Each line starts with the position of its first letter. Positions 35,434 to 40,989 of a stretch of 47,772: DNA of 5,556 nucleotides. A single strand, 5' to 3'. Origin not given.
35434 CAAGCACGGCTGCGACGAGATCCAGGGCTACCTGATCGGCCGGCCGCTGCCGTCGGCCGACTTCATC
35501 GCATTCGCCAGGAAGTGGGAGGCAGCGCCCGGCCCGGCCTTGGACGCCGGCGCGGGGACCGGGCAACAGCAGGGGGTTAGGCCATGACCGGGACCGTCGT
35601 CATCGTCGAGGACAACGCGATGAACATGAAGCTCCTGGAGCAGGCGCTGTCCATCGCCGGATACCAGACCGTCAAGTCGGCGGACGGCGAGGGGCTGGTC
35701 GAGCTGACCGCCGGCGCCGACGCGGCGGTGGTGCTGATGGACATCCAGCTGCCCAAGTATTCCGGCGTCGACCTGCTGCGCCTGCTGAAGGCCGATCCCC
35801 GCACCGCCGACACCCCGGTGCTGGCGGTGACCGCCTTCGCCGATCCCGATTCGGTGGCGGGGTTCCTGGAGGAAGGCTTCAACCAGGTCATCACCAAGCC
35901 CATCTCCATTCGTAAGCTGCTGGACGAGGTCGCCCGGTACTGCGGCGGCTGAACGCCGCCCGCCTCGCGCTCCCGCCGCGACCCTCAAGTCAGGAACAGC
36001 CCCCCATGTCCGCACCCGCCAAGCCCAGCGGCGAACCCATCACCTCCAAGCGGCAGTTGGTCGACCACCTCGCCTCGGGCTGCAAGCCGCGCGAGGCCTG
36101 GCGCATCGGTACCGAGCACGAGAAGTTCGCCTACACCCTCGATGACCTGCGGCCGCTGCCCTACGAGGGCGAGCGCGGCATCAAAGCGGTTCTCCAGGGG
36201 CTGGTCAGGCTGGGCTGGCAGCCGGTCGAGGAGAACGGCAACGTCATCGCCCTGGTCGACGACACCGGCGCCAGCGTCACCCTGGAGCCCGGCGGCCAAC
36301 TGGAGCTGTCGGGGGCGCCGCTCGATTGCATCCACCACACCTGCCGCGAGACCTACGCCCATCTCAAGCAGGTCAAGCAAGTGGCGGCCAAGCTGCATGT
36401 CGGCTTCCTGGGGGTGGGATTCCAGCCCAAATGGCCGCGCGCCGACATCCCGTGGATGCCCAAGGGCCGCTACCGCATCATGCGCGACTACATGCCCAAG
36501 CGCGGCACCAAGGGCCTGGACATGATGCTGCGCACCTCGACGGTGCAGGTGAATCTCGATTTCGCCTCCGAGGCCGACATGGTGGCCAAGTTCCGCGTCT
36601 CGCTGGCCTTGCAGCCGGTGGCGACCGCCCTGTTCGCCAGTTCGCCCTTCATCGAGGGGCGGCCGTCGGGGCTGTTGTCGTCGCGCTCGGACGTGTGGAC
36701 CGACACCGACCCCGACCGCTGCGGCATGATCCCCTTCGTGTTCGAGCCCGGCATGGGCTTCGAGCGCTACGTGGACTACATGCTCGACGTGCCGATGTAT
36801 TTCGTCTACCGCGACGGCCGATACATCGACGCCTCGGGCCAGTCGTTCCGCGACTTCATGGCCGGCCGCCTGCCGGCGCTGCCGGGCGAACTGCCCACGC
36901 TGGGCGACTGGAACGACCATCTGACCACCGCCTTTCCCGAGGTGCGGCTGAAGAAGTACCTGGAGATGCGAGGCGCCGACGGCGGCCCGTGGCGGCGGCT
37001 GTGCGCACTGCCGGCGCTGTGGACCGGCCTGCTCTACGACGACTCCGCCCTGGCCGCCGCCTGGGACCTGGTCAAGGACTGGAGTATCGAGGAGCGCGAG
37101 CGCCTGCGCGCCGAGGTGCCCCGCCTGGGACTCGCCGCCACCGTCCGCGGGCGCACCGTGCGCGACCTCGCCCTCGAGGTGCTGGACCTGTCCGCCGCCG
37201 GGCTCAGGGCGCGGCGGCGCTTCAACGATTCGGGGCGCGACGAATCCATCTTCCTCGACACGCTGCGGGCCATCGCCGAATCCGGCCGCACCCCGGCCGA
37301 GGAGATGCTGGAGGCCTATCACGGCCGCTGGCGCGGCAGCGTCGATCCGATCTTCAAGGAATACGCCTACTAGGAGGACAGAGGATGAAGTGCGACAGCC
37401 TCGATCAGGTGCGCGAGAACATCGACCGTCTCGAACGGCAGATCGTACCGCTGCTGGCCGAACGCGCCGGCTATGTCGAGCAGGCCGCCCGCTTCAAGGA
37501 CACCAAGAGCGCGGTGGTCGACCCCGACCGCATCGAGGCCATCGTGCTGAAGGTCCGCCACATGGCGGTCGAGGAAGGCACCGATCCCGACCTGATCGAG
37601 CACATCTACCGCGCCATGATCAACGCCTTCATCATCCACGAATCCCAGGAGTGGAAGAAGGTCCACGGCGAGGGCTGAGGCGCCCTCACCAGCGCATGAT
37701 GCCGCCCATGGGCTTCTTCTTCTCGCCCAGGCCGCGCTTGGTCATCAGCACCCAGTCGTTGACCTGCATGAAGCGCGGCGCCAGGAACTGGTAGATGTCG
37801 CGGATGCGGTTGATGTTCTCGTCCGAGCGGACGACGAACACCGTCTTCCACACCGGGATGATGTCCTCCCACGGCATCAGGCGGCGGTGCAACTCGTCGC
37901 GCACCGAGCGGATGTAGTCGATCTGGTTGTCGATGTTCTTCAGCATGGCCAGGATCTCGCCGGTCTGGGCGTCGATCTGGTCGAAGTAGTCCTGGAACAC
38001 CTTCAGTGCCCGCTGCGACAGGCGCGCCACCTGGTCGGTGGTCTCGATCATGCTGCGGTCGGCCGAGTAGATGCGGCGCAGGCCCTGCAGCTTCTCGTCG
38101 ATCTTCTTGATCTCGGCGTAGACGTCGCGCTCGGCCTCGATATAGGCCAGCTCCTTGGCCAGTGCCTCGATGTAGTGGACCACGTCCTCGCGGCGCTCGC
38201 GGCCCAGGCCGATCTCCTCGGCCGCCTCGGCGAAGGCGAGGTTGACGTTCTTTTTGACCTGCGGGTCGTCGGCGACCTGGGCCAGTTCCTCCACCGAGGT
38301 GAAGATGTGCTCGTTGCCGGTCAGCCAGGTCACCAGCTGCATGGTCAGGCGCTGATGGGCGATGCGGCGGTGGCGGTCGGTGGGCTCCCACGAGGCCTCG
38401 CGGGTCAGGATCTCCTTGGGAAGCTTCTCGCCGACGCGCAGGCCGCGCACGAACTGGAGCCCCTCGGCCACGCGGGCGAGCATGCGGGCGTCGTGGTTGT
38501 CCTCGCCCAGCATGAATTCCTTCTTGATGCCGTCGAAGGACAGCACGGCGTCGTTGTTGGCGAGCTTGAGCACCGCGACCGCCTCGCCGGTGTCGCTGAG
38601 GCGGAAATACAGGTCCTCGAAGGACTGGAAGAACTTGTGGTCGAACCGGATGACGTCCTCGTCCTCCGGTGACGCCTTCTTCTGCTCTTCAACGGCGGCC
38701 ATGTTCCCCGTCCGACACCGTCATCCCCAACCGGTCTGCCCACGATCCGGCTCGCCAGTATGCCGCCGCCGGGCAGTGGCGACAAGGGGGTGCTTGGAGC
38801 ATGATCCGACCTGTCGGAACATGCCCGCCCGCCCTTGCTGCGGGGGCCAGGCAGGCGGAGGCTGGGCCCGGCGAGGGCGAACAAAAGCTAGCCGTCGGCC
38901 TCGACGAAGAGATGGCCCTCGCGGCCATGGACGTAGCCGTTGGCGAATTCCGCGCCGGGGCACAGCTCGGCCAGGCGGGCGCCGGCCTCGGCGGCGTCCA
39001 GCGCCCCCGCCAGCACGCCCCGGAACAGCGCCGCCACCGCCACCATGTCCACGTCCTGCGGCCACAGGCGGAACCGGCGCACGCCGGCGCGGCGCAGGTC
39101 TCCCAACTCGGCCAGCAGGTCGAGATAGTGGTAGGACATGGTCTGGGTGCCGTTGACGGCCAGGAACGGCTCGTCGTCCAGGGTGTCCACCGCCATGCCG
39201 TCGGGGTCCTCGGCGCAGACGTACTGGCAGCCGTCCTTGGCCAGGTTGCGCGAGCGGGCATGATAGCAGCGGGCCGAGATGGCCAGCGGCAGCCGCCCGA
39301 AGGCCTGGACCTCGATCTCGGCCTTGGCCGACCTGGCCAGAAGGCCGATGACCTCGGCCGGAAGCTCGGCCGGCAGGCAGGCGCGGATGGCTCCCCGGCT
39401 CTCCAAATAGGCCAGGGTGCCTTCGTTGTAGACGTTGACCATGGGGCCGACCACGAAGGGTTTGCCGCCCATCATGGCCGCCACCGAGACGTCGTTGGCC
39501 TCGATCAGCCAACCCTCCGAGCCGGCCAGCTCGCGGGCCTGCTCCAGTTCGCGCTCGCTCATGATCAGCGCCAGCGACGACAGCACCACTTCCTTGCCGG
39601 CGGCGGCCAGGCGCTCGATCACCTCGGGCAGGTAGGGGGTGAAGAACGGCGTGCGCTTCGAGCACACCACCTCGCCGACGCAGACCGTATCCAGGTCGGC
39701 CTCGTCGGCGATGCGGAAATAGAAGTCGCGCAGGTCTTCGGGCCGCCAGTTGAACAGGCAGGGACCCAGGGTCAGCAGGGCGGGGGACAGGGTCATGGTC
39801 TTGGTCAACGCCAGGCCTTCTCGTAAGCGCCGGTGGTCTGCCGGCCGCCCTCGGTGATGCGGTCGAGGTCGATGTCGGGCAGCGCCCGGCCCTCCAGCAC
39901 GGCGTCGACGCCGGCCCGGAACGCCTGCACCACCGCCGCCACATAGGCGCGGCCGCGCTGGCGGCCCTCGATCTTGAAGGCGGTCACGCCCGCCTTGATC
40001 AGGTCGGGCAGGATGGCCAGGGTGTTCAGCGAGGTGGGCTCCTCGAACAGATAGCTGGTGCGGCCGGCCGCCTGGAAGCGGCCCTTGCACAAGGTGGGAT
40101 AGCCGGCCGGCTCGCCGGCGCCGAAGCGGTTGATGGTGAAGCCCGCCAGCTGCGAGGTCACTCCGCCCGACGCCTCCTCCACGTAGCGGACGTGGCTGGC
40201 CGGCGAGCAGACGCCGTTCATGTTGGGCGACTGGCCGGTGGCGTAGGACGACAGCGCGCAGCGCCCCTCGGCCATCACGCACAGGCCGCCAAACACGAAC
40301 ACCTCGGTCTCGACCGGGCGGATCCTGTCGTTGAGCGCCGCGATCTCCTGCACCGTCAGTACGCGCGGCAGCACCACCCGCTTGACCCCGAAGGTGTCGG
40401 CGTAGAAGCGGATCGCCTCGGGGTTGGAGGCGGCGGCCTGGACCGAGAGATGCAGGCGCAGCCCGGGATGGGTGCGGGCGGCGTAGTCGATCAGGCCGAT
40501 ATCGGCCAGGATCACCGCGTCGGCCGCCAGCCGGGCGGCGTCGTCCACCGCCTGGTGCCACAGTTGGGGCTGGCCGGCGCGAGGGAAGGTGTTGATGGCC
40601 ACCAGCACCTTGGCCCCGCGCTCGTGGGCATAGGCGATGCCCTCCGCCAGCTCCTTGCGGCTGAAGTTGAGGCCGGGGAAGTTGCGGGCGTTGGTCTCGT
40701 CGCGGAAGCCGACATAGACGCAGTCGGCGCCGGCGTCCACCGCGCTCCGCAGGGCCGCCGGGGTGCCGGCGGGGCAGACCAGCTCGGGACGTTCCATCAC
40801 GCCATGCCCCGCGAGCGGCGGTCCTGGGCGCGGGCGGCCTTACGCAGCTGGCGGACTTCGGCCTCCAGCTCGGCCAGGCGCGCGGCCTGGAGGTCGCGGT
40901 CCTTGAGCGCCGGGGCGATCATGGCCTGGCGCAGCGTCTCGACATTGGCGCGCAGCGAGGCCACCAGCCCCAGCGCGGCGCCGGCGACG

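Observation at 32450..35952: c-di-GMP enzyme carrying a His-less, ATPase-less DHp domain, translationally coupled to a DivK-like regulator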

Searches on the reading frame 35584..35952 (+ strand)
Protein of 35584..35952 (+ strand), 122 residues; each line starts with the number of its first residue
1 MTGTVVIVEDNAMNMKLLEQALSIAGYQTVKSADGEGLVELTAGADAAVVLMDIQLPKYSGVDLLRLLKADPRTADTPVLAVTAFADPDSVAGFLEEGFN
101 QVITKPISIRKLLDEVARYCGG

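Call 3: search_protein_families(library=pfam, proteins=[window:35584-35952:+], max_evalue=0.1)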
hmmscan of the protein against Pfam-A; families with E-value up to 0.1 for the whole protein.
window:35584-35952:+ (122 aa): 2 families
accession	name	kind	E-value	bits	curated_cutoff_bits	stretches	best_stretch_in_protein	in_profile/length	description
PF00072.30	Response_reg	-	1.7e-22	80.2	30.2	1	5-116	1-110/111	Response regulator receiver domain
PF21332.3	AmiR_N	-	0.0033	17.8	27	1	47-115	41-106/111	AmiR, N-terminal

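Call 12: search_solved_structures(query=window:35584-35949:+, max_evalue=1e-8, show_alignments=2)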
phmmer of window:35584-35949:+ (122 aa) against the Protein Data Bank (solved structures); distinct sequences matched with E-value up to 1e-8: 53.
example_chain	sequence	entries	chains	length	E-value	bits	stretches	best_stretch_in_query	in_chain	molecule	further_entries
1m5t_A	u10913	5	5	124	8.2e-20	74.1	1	4-118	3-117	cell division response regulator DivK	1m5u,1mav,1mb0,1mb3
9g85_A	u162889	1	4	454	3.1e-19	72.2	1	2-109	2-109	Response regulator PleD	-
2wb4_A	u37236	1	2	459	3.2e-19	72.2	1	2-109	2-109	DIGUANYLATE CYCLASE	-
9g86_A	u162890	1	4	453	5.7e-19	71.4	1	4-109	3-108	Response regulator PleD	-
1w25_A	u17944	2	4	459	6e-19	71.3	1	4-109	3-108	STALKED-CELL DIFFERENTIATION CONTROLLING PROTEIN | RESPONSE REGULATOR PLED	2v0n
2r25_B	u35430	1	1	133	1.1e-14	57.6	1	5-121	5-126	Osmosensing histidine protein kinase SLN1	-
1oxb_B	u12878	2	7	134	1.3e-14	57.4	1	5-121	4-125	SLN1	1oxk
3h1g_A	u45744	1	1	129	2.1e-12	50.3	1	5-114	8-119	Chemotaxis protein cheY homolog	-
3gwg_A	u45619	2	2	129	7.6e-12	48.5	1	5-114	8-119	Chemotaxis protein cheY homolog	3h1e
6xvu_A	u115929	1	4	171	9e-12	48.2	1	5-118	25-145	Response regulator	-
5t3y_A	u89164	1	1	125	1.1e-11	47.9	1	3-117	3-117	Two-component system response regulator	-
8pdc_A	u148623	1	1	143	1.6e-11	47.5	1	5-117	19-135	histidine kinase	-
3gt7_A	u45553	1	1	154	1.8e-11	47.3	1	2-119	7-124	Sensor protein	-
9dvt_R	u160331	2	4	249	3e-11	46.5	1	4-116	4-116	DNA-binding dual master transcriptional regulator RpaA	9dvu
6ifh_A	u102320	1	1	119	3.1e-11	46.5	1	6-116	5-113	Sporulation initiation phosphotransferase F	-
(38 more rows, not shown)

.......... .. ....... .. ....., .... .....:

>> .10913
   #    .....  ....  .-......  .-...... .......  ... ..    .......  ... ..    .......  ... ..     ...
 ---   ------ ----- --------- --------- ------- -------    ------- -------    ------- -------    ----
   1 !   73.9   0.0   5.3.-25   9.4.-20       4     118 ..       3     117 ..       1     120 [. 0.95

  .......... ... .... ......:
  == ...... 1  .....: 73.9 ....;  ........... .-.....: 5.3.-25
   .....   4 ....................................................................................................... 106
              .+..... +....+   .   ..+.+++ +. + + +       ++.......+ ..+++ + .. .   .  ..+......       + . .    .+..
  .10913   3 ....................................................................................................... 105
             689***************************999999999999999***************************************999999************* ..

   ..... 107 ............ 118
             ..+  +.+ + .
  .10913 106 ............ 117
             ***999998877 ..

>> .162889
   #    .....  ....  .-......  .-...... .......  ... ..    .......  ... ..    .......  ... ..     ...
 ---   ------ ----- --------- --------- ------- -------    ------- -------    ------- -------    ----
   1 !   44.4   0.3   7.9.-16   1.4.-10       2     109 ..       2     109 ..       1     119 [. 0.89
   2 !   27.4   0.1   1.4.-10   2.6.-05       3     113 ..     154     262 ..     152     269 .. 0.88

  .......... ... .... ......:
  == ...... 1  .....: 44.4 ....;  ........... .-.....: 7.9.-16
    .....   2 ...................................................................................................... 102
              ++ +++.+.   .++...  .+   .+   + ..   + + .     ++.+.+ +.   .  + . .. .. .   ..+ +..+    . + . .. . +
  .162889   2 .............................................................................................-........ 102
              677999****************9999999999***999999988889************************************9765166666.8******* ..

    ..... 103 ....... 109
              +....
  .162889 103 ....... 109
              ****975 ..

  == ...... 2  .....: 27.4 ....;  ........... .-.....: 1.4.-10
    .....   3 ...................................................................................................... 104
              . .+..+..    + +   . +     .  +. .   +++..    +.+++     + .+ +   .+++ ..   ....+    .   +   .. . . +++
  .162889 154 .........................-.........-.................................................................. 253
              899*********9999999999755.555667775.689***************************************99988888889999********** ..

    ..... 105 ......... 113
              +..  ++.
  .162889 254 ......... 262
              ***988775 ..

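Call 13: search_protein_families(library=ncbifam, proteins=[window:35584-35952:+], max_evalue=0.01)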
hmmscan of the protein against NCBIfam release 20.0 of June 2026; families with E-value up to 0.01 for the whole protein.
window:35584-35952:+ (122 aa): 89 families (the best 25 are shown)
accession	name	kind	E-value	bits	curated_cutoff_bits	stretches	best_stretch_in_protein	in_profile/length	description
NF007135.0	PRK09581.1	equivalog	9.3e-20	70.9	474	1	1-113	1-113/457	PleD family two-component system response regulator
NF008318.0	PRK11107.1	equivalog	3.8e-19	68.3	890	1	4-120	669-785/920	two-component sensor histidine kinase BarA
TIGR02154.1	PhoB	equivalog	6.4e-18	64.9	296.2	1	1-116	1-116/226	phosphate regulon transcriptional regulator PhoB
TIGR02956.1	TMAO_torS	equivalog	1e-16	60.3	676.5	1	4-119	703-819/967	TMAO reductase system sensor histidine kinase/response regulator TorS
NF038297.2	hybrid_HK_HrmK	equivalog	3.8e-16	58.9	725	1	4-119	492-607/607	hybrid histidine kinase/response regulator HrmK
NF008469.0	PRK11361.1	equivalog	4.4e-14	52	714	1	4-112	6-112/461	acetoacetate metabolism transcriptional regulator AtoC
NF011874.0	PRK15347.1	equivalog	3.2e-13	48.6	852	1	5-114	693-804/921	two component system sensor kinase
NF041947.1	LuxQ_Vibrio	equivalog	5.5e-13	47.7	1200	1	4-118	724-837/843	quorum-sensing autoinducer 2 sensor kinase/phosphatase LuxQ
NF045944.1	ResRegRpaBCyano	equivalog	7.8e-13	48.3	330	1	7-114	2-106/229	response regulator transcription factor RpaB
NF008567.0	PRK11517.1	equivalog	1.4e-12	47.5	353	1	5-116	3-111/223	response regulator transcription factor HprR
NF007969.0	PRK10693.1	equivalog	2.6e-12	46.4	329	1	4-109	9-112/337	two-component system response regulator RssB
NF008034.0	PRK10766.1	equivalog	3.4e-12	46.4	275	1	1-116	1-113/231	two-component system response regulator TorR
NF008302.0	PRK11091.1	equivalog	3.4e-12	45.4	838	1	5-118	528-641/779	aerobic respiration two-component sensor histidine kinase ArcB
NF040534.1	resp_reg_YycF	equivalog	3.8e-12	46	340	1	4-116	2-111/231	response regulator YycF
NF047654.1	DiguCycDgcRLepto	equivalog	4.3e-12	45.6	500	1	4-113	4-113/295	diguanylate cyclase DgcR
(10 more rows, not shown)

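Call 30: find_homologous_proteins(query=window:35584-35949:+, max_evalue=1e-15)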
Query window:35584-35949:+ (122 aa): 608 proteins with E <= 1e-15 among 944 candidates; the best 120 are listed.
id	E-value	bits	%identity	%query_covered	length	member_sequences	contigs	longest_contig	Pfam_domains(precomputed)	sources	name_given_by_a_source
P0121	1.3e-70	252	100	100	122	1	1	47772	PF00072.31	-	-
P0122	4.4e-64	231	91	98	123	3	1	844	PF00072.31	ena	-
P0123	1.5e-61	223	89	99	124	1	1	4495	PF00072.31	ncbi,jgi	jgi:two-component system cell cycle response regulator DivK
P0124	1.6e-61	223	86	100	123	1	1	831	PF00072.31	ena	-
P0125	2.8e-61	222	88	99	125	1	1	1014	PF00072.31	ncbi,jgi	jgi:two-component system cell cycle response regulator DivK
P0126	5.0e-61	221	88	99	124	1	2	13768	PF00072.31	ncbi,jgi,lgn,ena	jgi:two-component system cell cycle response regulator DivK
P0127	6.0e-61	221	88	99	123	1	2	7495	PF00072.31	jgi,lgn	jgi:two-component system cell cycle response regulator DivK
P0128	1.4e-60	220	87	98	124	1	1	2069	PF00072.31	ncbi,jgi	jgi:two-component system cell cycle response regulator DivK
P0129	1.6e-60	220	88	100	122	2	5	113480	PF00072.31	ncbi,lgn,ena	-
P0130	1.8e-60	220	87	98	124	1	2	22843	PF00072.31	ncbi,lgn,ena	-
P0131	2.1e-60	219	87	98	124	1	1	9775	PF00072.31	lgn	-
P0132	2.1e-60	219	84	100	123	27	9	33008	PF00072.31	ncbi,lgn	-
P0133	2.6e-60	219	87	98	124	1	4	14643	PF00072.31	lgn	-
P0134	2.7e-60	219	88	98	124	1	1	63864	PF00072.31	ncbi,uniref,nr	ncbi:chemotaxis protein [Paramagnetospirillum marisnigri]|uniref:Chemotaxis protein n=1 Tax=Paramagn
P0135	3.6e-60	219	88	99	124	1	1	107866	PF00072.31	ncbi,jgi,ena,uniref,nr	ncbi:response regulator [Magnetospirillum sp. SS-4]|uniref:response regulator n=1 Tax=Magnetospirill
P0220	3.2e-52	193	80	99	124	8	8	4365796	PF00072.31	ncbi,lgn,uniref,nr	ncbi:Polar-differentiation response regulator divK [Magnetospirillum gryphiswaldense MSR-1 v2]|unire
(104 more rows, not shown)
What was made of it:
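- On DivK: Orthologues are named DivK in MSR-1 and by JGI (call 30).
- Orthologues are annotated DivK in MSR-1 and by JGI (call 30).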

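Call 31: find_encoding_contigs(protein=P0220, flank=8000, max_places=3)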
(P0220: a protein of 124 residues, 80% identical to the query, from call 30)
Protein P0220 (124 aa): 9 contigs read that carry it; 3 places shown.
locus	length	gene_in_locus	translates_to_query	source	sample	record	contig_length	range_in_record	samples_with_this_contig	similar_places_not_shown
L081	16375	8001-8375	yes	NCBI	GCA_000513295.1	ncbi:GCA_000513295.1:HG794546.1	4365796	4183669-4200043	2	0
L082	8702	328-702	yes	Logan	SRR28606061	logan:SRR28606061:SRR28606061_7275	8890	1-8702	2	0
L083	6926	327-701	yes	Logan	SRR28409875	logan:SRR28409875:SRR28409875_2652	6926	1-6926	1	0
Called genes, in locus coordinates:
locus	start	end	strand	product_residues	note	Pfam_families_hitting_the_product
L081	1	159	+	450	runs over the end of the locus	PF00006:ATP-synt_ab, PF18269:T3SS_ATPase_C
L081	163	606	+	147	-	PF02050:FliJ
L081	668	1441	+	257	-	PF00497:SBP_bac_3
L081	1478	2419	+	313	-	PF01728:FtsJ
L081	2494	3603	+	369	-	-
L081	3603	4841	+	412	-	PF01773:Nucleos_tra2_N, PF07670:Gate, PF07662:Nucleos_tra2_C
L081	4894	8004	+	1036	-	PF00072:Response_reg, PF08448:PAS_4, PF00512:HisKA, PF00989:PAS, PF13188:PAS_8, PF13426:PAS_9, PF00990:GGDEF, PF00563:EAL, +5 more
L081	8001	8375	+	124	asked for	PF00072:Response_reg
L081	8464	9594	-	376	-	PF08238:Sel1 (weak)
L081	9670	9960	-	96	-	PF01329:Pterin_4a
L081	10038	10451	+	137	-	PF06262:Zincin_1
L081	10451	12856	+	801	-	PF20437:LonC_helical, PF13654:AAA_32, PF20436:LonB_AAA-LID, PF05362:Lon_C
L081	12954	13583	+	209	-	-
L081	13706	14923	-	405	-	PF00180:Iso_dh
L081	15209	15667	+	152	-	PF01322:Cytochrom_C_2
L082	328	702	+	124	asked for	PF00072:Response_reg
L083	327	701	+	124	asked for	PF00072:Response_reg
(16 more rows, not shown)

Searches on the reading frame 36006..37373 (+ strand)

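Call 3: search_protein_families(library=pfam, proteins=[window:36006-37373:+], max_evalue=0.1)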
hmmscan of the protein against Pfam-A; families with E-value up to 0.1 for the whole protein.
window:36006-37373:+ (455 aa): 1 family
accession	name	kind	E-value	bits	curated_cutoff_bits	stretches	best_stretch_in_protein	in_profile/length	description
PF04107.18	GCS2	-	3.7e-97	325.6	21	1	51-359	1-290/291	Glutamate-cysteine ligase family 2(GCS2)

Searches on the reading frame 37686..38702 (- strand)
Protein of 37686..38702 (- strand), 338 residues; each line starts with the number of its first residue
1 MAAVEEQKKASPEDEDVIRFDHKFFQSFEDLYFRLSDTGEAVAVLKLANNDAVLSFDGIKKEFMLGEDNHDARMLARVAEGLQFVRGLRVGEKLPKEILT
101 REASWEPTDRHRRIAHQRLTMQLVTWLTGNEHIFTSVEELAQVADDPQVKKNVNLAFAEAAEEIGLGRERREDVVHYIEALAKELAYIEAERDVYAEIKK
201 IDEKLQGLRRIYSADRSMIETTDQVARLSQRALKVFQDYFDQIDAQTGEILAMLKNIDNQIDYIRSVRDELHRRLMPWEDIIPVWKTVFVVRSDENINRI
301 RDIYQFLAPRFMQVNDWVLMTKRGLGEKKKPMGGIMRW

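Call 3: search_protein_families(library=pfam, proteins=[window:37686-38702:-], max_evalue=0.1)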
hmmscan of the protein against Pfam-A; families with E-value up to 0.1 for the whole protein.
window:37686-38702:- (338 aa): 4 families
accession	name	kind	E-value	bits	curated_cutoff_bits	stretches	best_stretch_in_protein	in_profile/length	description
PF08702.15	Fib_alpha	-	0.014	16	29.9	1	189-271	28-111/143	Fibrinogen alpha/beta chain family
PF24423.1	OVT1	-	0.023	15.5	30.9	1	189-276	5-95/100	Major antigen, helical domain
PF03255.19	ACCA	-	0.031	13.9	23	1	194-270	4-78/310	Acetyl co-enzyme A carboxylase carboxyltransferase-like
PF05149.17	Flagellar_rod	-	0.074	13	23.4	1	144-273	33-160/287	Paraflagellar rod protein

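Call 13: search_protein_families(library=ncbifam, proteins=[window:37686-38702:-], max_evalue=0.01)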
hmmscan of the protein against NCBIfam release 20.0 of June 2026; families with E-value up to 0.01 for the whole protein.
window:37686-38702:- (338 aa): 2 families
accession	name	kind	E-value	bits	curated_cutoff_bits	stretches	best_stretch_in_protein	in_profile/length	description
NF045487.1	ASRP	equivalog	0.0017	17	300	1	162-282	149-272/593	archaea-specific SMC-related protein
TIGR00513.1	accA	equivalog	0.0058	16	319.3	1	195-271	9-83/321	acetyl-CoA carboxylase carboxyl transferase subunit alpha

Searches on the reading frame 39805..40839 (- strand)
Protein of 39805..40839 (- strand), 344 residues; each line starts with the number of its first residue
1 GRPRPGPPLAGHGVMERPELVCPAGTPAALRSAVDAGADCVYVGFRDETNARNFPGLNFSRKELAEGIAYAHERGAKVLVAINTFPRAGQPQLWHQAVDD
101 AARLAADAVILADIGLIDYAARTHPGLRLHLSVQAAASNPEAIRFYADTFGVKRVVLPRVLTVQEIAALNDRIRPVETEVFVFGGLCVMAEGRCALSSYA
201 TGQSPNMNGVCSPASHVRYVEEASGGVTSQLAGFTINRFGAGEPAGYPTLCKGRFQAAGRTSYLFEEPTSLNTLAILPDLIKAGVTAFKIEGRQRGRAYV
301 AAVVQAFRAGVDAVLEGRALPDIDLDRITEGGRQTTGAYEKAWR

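Call 63: search_protein_families(library=pfam, proteins=[window:39805-40839:-], max_evalue=0.00001)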
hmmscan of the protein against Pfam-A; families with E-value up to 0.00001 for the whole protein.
window:39805-40839:- (344 aa): 1 family
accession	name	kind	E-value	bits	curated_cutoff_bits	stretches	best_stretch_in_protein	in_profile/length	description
PF01136.24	Peptidase_U32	-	5.9e-61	206.2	22.4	1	94-339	4-228/233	Peptidase family U32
